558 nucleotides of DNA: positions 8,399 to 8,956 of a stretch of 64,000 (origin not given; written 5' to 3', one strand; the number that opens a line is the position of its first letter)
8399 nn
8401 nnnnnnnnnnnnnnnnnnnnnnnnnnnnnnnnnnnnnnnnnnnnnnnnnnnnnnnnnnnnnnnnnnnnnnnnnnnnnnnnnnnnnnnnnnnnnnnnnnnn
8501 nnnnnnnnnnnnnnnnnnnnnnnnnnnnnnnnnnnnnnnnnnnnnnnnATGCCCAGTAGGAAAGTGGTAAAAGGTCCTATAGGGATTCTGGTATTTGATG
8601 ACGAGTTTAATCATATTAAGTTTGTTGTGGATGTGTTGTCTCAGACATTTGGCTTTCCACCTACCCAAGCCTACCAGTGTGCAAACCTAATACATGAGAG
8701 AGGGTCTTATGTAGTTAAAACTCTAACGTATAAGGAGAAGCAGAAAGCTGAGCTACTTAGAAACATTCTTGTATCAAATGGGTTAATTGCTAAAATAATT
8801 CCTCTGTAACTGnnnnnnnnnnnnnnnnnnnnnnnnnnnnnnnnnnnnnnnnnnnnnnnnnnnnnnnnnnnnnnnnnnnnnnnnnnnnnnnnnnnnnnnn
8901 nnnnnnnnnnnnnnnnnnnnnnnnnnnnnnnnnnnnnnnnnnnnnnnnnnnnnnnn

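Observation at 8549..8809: Phage-encoded ClpS-like N-degron adaptor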

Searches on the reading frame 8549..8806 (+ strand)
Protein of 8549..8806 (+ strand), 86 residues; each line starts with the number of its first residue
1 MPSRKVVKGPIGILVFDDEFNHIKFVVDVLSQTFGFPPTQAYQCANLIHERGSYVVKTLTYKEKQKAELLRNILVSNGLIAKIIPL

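Call 3: search_protein_families(library=pfam, proteins=[window:8549-8806:+], max_evalue=1)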
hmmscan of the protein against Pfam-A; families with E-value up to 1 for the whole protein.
window:8549-8806:+ (86 aa): 1 family
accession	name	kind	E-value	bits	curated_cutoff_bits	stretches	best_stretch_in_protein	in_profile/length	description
PF02617.22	ClpS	-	5.5e-11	42.5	23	1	13-65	8-60/80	ATP-dependent Clp protease adaptor protein ClpS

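Call 4: search_solved_structures(query=window:8549-8806:+, max_evalue=1, show_alignments=3)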
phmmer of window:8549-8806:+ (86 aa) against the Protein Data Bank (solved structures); distinct sequences matched with E-value up to 1: 15.
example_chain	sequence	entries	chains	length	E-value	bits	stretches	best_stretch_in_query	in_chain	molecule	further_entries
3o2o_A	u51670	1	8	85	0.007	19.6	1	13-62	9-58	ATP-dependent Clp protease adaptor protein ClpS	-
3o1f_A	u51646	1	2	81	0.0077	19.5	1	13-62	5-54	ATP-dependent Clp protease adapter protein clpS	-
3o2b_A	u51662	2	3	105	0.0084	19.4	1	13-62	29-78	ATP-dependent Clp protease adaptor protein ClpS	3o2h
1mbu_C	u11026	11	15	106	0.0086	19.4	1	13-62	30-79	Protein yljA | ATP-dependent Clp protease adaptor protein clpS | ATP-dependent Clp protease adapter protein ClpS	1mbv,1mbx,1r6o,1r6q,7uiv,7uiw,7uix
2wa8_A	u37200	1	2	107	0.0088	19.3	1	13-62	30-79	ATP-DEPENDENT CLP PROTEASE ADAPTER PROTEIN CLPS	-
2w9r_A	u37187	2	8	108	0.009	19.3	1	13-62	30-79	ATP-DEPENDENT CLP PROTEASE ADAPTER PROTEIN CLPS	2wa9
9ayn_A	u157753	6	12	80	0.065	16.6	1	9-59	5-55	ATP-dependent Clp protease adapter protein ClpS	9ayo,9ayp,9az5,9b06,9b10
9b1p_A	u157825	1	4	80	0.07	16.5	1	9-59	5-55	ATP-dependent Clp protease adapter protein ClpS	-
1lzw_A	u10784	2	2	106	0.19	15.1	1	13-60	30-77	Protein yljA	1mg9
3dnj_A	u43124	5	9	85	0.22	14.9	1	13-64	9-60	ATP-dependent Clp protease adapter protein clpS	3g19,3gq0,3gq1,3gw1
8esq_A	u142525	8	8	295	0.27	14.6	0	6-38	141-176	Ribosome biogenesis protein brx1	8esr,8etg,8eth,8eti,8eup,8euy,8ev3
3g1b_A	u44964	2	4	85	0.43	14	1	13-64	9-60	ATP-dependent Clp protease adapter protein clpS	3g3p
2o96_A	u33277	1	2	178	0.83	13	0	21-61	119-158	26S proteasome non-ATPase regulatory subunit 7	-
2o95_A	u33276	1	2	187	0.92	12.9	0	21-61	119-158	26S proteasome non-ATPase regulatory subunit 7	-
6cod_A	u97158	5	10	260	0.98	12.8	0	37-68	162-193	Alpha-hydroxynitrile lyase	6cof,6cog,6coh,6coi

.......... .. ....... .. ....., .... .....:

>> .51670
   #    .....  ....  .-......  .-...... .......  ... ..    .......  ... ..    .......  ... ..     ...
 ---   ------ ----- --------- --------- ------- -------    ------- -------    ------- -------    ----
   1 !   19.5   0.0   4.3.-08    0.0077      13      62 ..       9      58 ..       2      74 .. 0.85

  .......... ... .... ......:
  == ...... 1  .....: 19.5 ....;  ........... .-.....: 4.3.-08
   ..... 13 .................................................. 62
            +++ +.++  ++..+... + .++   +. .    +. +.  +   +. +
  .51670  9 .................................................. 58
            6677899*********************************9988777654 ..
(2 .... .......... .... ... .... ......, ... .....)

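Call 6: search_dna_similar(query=window:8549-8806:+, collection=phages, mode=protein, max_rows=60, max_evalue=0.001)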
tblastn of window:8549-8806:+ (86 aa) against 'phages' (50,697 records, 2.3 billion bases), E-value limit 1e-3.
Records with a match: 1; places in all: 1; records where one place covers at least 80% of the query: 1.
Best place of each record, by identity: <60% 1.
By first word of the organism name: uncultured 1.
By host as written in the record: - 1.
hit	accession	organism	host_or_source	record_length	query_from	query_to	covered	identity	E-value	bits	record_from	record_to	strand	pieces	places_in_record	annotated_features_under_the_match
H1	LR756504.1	uncultured phage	metagenomic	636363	13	83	83%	39.4%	1e-6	50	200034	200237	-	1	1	record has no annotation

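Call 10: find_homologous_proteins(query=window:8549-8806:+, max_evalue=0.001)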
Query window:8549-8806:+ (86 aa): 11 proteins with E <= 0.001 among 13 candidates.
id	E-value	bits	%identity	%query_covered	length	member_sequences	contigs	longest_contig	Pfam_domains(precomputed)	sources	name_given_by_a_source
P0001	3.4e-46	172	93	100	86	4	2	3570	PF02617.23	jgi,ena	jgi:ATP-dependent Clp protease adapter protein ClpS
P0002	7.1e-37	142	74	100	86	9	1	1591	PF02617.23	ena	-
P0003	1.4e-35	138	72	100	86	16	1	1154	PF02617.23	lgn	-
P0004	1.7e-35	138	79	94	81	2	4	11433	PF02617.23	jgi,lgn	-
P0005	7.0e-33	130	70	94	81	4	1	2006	PF02617.23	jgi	-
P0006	7.9e-31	123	71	93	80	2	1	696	PF02617.23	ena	-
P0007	1.9e-27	112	68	88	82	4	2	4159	PF02617.23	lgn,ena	-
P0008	9.6e-26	107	67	100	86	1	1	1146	PF02617.23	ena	-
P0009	3.1e-23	99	64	94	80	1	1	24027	PF02617.23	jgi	jgi:ATP-dependent Clp protease adapter protein ClpS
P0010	8.6e-21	91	63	94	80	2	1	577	PF02617.23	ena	-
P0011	7.9e-19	85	61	81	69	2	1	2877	PF02617.23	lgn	-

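Call 11: find_related_loci(query=window:8549-8806:+, collection=viral_contigs, flank=6000)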
Query window:8549-8806:+ (86 aa) in viral_contigs; peptide patterns used: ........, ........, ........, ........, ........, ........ (x = any residue, [..] = any of these).
45 stretches matched a pattern, but none encodes a relative of the query by tblastn (E <= 1e-3).

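Call 13: find_encoding_contigs(protein=P0009, flank=10000, max_places=3)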
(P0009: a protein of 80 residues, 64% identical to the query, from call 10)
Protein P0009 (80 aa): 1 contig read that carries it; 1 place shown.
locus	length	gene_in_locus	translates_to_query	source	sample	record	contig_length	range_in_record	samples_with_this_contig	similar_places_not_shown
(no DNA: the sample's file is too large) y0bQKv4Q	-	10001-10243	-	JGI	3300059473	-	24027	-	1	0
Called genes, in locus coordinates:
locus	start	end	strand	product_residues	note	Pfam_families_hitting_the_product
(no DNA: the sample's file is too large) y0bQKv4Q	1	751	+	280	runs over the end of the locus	PF01531:Glyco_transf_11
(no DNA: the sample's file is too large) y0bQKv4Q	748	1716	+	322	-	PF01073:3Beta_HSD, PF01370:Epimerase, PF02719:Polysacc_synt_2 (weak), PF04321:RmlD_sub_bind, PF16363:GDP_Man_Dehyd, PF07993:NAD_binding_4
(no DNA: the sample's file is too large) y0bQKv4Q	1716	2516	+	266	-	PF03328:HpcH_HpaI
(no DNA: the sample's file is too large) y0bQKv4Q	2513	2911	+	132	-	-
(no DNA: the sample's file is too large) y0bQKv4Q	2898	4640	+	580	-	PF02776:TPP_enzyme_N, PF00205:TPP_enzyme_M, PF02775:TPP_enzyme_C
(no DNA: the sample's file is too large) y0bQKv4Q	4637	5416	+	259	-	PF01370:Epimerase, PF04321:RmlD_sub_bind (weak)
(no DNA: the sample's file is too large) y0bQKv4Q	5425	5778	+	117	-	-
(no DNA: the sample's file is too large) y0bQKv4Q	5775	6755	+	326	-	-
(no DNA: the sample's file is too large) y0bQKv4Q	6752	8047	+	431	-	PF00535:Glycos_transf_2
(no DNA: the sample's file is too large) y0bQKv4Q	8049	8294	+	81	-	-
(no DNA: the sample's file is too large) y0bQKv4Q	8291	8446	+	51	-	-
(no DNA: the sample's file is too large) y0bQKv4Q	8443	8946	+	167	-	-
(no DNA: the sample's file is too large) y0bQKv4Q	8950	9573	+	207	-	-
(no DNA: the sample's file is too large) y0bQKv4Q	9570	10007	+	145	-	-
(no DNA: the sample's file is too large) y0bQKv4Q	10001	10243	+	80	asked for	PF02617:ClpS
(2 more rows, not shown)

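Call 14: find_encoding_contigs(protein=P0004, flank=10000, max_places=4)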
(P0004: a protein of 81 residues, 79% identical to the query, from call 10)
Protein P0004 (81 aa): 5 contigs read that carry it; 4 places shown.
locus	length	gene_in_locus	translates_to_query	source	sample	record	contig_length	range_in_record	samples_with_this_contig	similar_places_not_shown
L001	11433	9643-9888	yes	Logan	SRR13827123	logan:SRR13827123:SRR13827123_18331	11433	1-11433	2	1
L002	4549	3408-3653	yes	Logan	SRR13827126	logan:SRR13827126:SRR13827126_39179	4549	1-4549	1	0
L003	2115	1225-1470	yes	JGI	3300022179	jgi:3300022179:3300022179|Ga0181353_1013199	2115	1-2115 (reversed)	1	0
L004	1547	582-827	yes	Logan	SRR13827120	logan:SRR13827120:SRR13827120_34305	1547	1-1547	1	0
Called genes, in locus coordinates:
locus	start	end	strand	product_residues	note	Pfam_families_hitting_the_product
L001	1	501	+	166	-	?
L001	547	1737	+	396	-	PF01041:DegT_DnrJ_EryC1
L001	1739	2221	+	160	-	PF13302:Acetyltransf_3, PF00583:Acetyltransf_1, PF13508:Acetyltransf_7 (weak)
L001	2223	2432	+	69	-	-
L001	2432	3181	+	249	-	-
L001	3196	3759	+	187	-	PF13578:Methyltransf_24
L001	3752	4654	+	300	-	PF00535:Glycos_transf_2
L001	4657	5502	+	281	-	PF01073:3Beta_HSD, PF01370:Epimerase, PF02719:Polysacc_synt_2, PF04321:RmlD_sub_bind, PF07993:NAD_binding_4 (faint), PF16363:GDP_Man_Dehyd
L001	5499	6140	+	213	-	PF02353:CMAS (weak), PF13489:Methyltransf_23 (weak), PF06325:PrmA (faint), PF13847:Methyltransf_31, PF08241:Methyltransf_11, PF08242:Methyltransf_12 (weak), PF13649:Methyltransf_25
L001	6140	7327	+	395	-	PF00535:Glycos_transf_2, PF10111:Glyco_tranf_2_2 (faint)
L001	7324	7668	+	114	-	-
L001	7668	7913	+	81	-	-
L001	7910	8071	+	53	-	-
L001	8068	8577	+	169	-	-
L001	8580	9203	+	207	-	-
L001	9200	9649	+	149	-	-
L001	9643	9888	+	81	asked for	PF02617:ClpS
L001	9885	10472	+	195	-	PF01223:Endonuclease_NS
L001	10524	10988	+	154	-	PF03013:Pyr_excise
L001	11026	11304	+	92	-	-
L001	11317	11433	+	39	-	?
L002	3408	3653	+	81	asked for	PF02617:ClpS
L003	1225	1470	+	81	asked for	PF02617:ClpS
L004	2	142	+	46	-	?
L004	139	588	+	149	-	-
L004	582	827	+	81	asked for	PF02617:ClpS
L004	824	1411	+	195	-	PF01223:Endonuclease_NS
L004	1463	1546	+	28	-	?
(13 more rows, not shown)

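Call 19: search_solved_structures(query=A1, max_evalue=0.01, show_alignments=5)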
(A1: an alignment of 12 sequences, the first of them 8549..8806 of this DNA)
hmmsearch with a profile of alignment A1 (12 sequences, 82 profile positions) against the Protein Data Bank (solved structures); distinct sequences matched with E-value up to 0.01: 9.
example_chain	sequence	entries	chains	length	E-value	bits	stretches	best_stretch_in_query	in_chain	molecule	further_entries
3o2o_A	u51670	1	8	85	0.00038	23.5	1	8-57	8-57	ATP-dependent Clp protease adaptor protein ClpS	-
3o1f_A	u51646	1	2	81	0.0004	23.4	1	8-57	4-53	ATP-dependent Clp protease adapter protein clpS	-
3o2b_A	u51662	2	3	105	0.00062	22.8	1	8-57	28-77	ATP-dependent Clp protease adaptor protein ClpS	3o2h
1mbu_C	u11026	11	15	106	0.00063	22.8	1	8-57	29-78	Protein yljA | ATP-dependent Clp protease adaptor protein clpS | ATP-dependent Clp protease adapter protein ClpS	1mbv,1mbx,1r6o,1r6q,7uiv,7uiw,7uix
2wa8_A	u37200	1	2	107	0.00064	22.7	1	8-57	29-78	ATP-DEPENDENT CLP PROTEASE ADAPTER PROTEIN CLPS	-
2w9r_A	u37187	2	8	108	0.00066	22.7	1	8-57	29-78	ATP-DEPENDENT CLP PROTEASE ADAPTER PROTEIN CLPS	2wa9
1lzw_A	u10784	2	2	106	0.0034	20.4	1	8-55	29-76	Protein yljA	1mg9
9ayn_A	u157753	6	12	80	0.0036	20.3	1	9-54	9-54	ATP-dependent Clp protease adapter protein ClpS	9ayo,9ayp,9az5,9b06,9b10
9b1p_A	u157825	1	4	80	0.0037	20.3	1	9-54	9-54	ATP-dependent Clp protease adapter protein ClpS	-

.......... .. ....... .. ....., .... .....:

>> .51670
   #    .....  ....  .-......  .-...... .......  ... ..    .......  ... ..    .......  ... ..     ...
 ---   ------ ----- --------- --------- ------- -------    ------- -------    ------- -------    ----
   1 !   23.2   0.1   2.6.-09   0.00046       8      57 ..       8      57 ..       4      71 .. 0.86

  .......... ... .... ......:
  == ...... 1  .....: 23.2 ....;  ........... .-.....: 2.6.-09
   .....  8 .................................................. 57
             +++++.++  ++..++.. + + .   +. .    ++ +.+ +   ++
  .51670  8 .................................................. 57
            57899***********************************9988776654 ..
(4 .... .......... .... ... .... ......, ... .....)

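Call 22: find_related_loci(query=A1, collection=genome_contigs, flank=5000)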
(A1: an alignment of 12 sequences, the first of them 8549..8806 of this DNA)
Query A1 (86 aa) in genome_contigs; peptide patterns used: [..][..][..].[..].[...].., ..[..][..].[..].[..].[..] (x = any residue, [..] = any of these).
18 stretches matched a pattern, but none encodes a relative of the query by tblastn (E <= 1e-3).

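Call 23: find_related_loci(query=A1, collection=viral_contigs, flank=8000)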
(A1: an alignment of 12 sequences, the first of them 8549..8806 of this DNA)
Query A1 (86 aa) in viral_contigs; peptide patterns used: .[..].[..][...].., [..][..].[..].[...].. (x = any residue, [..] = any of these).
87 stretches matched a pattern; 1 encode a relative of the query (tblastn E <= 1e-3); 1 distinct loci.
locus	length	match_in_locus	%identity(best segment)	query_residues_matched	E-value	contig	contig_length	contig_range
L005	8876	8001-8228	70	11-86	1e-36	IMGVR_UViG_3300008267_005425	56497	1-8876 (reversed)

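Call 27: predict_structure(alignment_id=A1)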
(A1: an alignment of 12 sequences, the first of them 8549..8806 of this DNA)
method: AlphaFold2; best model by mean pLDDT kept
length: 86 residues; sequences in the alignment: 12
mean_pLDDT: 86.5   pTM: 0.71
mean pLDDT of the five models: 86.5, 86.4, 84.0, 82.3, 81.7
residues with pLDDT >= 90: 50; 70-90: 29; 50-70: 5; < 50: 2
segments of 3 or more residues with pLDDT < 50: none
pLDDT, mean of each block of 10 residues (from residue 1): 60 88 88 90 92 91 90 91 90
secondary structure, 60 per line:
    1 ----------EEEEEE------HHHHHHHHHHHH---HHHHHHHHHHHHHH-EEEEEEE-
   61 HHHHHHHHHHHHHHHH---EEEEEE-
elements in order: E11-16 H23-34 H38-51 E53-59 H61-76 E80-85

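Call 29: search_protein_representatives(alignment_id=A1)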
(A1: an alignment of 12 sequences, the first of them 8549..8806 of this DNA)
Query: 12 sequences, 82 profile positions. Proteins with E-value up to 0.001 (for the whole library): 138; up to 1e-10: 15; up to 1e-30: 0. The best 138 are listed.
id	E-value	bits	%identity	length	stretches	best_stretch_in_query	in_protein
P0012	6.7e-27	109.3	-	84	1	4-82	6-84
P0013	5.4e-22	93.5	-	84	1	4-80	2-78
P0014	1.2e-21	92.5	-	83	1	3-80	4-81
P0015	1.0e-16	76.6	-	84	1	3-82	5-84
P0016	2.6e-16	75.3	-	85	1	4-79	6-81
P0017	3.3e-16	75.0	-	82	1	3-80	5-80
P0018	4.4e-16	74.6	-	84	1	3-79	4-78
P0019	5.1e-14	68.0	-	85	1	4-80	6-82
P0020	3.6e-13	65.2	-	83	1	3-75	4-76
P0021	1.3e-12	63.5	-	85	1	3-79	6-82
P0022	3.2e-12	62.2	-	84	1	3-82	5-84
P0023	7.7e-12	61.0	-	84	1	5-80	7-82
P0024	2.3e-11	59.5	-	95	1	2-78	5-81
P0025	2.6e-11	59.3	-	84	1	3-80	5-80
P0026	5.6e-11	58.2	-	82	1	9-79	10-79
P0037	1.5e-08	50.4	-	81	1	2-75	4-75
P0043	7.1e-08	48.3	-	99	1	3-59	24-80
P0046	2.8e-07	46.4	-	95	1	5-78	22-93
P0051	6.6e-07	45.2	-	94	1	3-77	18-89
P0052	7.3e-07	45.0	-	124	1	4-61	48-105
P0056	1.1e-06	44.5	-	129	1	4-60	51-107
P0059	1.6e-06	43.9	-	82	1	3-80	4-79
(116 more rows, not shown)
